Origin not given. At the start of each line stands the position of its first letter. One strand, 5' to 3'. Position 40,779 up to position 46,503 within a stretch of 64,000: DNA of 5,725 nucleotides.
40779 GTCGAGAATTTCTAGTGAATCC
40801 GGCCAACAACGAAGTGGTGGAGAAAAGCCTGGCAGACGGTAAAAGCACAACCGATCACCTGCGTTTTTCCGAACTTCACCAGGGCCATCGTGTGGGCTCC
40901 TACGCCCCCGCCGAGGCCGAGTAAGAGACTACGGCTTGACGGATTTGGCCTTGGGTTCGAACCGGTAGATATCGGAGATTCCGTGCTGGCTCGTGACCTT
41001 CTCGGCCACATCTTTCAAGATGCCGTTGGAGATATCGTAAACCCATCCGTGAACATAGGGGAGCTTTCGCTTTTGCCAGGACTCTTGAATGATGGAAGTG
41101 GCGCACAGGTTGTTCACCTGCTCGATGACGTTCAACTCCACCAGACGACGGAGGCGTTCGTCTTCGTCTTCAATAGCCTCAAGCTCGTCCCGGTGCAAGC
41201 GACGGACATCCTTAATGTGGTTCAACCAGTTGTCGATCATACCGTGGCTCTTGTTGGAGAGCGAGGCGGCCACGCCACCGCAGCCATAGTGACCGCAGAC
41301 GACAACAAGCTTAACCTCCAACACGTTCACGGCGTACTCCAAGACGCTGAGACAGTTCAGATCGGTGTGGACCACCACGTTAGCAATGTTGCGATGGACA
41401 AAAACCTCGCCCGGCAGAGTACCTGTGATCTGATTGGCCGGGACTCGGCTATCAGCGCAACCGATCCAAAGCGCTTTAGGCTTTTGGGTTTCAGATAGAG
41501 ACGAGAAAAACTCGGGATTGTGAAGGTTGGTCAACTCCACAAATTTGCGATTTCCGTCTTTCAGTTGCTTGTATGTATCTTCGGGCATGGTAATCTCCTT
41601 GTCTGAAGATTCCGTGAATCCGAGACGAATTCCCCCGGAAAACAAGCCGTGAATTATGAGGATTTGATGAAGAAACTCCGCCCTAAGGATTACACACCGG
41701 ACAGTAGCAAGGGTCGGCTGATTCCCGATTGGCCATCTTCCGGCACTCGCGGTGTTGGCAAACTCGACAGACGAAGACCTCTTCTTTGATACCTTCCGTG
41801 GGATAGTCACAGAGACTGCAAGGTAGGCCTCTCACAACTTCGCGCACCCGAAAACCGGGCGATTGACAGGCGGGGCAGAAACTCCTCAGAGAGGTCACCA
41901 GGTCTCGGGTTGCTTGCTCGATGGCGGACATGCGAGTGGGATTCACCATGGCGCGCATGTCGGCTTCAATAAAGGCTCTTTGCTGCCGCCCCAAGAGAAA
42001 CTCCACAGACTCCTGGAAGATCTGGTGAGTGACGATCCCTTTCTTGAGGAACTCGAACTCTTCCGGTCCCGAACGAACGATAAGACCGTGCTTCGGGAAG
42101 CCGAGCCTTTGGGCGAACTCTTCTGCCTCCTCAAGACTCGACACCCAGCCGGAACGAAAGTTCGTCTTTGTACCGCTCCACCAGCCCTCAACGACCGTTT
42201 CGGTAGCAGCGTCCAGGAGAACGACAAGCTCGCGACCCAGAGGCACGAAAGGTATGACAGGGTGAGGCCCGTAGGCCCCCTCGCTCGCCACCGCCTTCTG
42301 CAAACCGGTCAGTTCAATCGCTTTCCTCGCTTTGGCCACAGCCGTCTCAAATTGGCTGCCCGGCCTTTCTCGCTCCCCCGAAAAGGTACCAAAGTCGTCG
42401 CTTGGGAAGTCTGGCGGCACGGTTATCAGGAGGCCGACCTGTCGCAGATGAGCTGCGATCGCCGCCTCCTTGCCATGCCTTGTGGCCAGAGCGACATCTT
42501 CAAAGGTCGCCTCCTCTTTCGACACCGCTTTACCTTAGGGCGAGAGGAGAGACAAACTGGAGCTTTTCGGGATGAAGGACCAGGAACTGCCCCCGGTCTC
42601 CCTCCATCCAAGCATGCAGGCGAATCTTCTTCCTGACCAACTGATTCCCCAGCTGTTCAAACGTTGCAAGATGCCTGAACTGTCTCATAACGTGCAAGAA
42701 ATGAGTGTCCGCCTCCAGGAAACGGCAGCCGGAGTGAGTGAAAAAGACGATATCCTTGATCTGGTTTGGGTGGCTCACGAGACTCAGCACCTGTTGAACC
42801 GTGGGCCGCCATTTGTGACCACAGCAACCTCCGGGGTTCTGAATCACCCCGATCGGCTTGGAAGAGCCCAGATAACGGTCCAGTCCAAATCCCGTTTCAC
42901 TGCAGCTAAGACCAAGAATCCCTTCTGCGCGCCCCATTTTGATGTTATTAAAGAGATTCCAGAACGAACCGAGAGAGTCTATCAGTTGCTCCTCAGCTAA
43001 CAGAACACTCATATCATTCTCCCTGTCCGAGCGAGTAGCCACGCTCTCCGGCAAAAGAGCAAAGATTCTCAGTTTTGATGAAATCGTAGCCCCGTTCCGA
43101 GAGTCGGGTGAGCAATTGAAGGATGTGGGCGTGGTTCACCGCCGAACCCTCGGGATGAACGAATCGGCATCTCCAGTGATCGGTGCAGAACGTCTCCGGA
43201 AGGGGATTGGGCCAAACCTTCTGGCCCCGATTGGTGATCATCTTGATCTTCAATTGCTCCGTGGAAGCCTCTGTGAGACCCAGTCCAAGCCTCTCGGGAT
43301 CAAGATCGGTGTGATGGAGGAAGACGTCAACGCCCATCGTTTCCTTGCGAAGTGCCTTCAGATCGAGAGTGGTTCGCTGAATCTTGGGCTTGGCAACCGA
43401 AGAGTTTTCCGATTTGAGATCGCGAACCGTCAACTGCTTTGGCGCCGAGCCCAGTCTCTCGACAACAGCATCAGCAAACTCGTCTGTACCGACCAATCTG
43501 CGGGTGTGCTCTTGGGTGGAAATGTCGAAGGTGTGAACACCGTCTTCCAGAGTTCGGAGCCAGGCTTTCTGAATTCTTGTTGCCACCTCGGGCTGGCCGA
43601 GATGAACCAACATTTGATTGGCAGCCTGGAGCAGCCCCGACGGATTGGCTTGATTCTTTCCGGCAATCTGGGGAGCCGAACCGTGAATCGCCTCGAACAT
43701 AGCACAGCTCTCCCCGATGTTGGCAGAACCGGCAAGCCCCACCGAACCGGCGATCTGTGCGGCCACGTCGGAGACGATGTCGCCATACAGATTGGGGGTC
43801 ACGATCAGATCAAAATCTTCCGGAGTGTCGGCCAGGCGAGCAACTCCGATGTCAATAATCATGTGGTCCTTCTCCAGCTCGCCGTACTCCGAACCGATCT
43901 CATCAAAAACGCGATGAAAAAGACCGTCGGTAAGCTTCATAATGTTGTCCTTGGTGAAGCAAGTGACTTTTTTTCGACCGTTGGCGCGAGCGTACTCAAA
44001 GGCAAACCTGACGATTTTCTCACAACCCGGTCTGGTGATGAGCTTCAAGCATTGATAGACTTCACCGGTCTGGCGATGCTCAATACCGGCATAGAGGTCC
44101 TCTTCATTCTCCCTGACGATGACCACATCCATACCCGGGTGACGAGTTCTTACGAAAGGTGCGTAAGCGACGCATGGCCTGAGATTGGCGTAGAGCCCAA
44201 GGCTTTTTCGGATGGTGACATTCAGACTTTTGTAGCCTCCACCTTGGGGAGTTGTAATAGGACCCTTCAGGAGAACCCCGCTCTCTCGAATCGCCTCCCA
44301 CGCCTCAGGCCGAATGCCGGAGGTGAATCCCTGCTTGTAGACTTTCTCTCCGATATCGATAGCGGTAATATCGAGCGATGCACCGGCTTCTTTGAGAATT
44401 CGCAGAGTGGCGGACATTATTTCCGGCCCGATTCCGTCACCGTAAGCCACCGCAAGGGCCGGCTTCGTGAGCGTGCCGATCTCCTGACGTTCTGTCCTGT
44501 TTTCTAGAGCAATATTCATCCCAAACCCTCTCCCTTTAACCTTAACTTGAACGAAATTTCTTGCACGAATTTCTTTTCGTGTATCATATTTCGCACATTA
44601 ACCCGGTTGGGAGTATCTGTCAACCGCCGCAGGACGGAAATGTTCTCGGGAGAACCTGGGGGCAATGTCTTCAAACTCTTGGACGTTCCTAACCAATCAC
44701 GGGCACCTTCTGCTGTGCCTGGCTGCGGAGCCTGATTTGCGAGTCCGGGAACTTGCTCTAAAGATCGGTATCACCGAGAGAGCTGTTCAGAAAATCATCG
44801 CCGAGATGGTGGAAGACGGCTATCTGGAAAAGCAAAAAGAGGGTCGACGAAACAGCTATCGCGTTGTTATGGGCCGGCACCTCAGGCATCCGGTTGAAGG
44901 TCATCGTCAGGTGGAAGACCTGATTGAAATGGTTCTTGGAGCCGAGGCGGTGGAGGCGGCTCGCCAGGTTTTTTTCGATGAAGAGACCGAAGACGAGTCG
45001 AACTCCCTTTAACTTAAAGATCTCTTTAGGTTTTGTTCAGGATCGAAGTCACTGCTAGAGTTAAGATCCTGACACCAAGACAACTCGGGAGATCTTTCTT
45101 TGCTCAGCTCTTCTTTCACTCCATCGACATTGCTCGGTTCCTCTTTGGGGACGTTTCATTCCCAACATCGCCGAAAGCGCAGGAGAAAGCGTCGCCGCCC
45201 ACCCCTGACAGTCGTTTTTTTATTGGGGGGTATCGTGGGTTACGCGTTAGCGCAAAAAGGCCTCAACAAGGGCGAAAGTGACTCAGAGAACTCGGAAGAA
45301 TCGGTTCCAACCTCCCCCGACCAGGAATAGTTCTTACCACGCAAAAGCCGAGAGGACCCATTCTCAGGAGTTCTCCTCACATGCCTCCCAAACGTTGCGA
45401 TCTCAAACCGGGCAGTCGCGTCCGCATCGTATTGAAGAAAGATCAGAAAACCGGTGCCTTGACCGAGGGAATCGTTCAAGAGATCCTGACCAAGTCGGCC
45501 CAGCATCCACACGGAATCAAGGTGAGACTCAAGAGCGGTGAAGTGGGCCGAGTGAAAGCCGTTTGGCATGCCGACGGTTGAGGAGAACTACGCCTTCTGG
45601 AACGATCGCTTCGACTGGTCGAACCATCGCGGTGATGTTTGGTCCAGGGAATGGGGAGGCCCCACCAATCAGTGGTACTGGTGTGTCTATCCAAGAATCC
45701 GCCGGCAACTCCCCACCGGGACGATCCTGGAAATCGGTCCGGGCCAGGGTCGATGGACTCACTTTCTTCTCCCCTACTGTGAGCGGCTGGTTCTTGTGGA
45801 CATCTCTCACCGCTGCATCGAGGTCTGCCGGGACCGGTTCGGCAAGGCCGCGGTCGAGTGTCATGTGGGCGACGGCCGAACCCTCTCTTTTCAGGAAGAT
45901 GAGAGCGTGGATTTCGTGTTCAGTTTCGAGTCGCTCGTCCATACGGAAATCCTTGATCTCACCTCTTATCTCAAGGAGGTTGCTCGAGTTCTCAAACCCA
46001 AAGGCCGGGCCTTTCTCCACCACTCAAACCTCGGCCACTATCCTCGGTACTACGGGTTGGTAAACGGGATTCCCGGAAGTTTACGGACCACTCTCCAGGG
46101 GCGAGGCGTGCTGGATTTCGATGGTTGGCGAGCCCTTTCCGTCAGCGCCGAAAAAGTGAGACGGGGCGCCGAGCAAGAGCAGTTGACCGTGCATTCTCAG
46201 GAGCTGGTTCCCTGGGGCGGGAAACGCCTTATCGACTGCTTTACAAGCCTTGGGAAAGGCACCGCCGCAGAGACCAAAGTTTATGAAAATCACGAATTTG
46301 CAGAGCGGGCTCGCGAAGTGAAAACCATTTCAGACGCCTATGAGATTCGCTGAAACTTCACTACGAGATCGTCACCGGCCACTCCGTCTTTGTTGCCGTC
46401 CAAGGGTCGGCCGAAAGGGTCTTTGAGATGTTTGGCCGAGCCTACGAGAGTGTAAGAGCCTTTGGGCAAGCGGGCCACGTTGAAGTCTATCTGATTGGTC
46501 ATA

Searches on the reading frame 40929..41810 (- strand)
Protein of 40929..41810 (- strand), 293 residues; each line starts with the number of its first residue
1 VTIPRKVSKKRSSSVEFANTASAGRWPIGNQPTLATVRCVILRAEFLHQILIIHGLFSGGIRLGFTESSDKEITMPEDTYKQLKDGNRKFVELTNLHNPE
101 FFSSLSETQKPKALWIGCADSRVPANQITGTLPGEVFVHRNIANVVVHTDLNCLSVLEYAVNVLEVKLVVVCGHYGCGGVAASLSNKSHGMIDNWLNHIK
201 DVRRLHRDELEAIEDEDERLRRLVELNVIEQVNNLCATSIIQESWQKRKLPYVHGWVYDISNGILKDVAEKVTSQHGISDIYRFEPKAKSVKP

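Call 21: search_protein_families(library=pfam, proteins=[window:40929-41810:-], max_evalue=0.001)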
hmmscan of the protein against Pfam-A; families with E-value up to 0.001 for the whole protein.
window:40929-41810:- (293 aa): 1 family
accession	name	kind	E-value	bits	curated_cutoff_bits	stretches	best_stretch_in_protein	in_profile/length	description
PF00484.24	Pro_CA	-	2.9e-56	190.5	25.7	1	113-264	1-155/156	Carbonic anhydrase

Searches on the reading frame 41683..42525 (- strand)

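Call 21: search_protein_families(library=pfam, proteins=[window:41683-42525:-], max_evalue=0.001)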
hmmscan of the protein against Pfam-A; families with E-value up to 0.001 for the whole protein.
window:41683-42525:- (280 aa): 1 family
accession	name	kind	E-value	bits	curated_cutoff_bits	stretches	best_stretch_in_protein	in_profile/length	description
PF20376.4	DUF6671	-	3.5e-55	187.6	23.8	1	65-280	1-217/217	Domain of unknown function (DUF6671)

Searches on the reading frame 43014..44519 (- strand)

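Call 21: search_protein_families(library=pfam, proteins=[window:43014-44519:-], max_evalue=0.001)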
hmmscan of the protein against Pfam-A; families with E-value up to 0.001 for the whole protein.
window:43014-44519:- (501 aa): 2 families
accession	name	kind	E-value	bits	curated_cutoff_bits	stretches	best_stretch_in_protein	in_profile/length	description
PF00180.25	Iso_dh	-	2e-92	310.6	27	1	23-352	3-348/348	Isocitrate/isopropylmalate dehydrogenase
PF18324.6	Isocitrate_DH_C_bact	-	4.9e-44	149.3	25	1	392-501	1-110/110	Bacterial isocitrate dehydrogenase, C-terminal domain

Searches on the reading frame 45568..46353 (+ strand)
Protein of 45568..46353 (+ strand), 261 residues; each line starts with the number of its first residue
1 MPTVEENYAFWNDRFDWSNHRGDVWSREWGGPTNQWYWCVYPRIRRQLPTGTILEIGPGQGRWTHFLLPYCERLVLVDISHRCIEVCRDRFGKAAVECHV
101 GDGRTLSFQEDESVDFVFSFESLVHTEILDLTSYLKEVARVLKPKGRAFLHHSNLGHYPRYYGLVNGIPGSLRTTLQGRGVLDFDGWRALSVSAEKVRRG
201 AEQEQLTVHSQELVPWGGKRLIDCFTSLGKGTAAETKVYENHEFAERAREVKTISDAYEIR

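Call 21: search_protein_families(library=pfam, proteins=[window:45568-46353:+], max_evalue=0.001)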
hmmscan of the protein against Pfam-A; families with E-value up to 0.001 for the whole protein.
window:45568-46353:+ (261 aa): 8 families
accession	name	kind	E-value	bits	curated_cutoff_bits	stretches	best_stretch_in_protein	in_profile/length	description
PF08241.18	Methyltransf_11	-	1.5e-18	67.6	21.2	1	54-149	1-94/95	Methyltransferase domain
PF13649.12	Methyltransf_25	-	2.2e-18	67.2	27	1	53-146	1-97/97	Methyltransferase domain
PF08242.18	Methyltransf_12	-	7e-11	43.2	30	1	54-147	1-97/98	Methyltransferase domain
PF13847.12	Methyltransf_31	-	1e-09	38.7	27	1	52-154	6-113/145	Methyltransferase domain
PF13489.12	Methyltransf_23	-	3.3e-09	37.1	27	1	48-154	21-120/164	Methyltransferase domain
PF05401.17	NodS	-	1.1e-06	29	24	1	45-147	39-141/201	Nodulation protein S (NodS)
PF01209.24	Ubie_methyltran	-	0.00014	21.7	20.1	1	46-148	44-149/233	ubiE/COQ5 methyltransferase family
PF00398.26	RrnaAD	-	0.00071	19.2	24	1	49-110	30-92/263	Ribosomal RNA adenine dimethylase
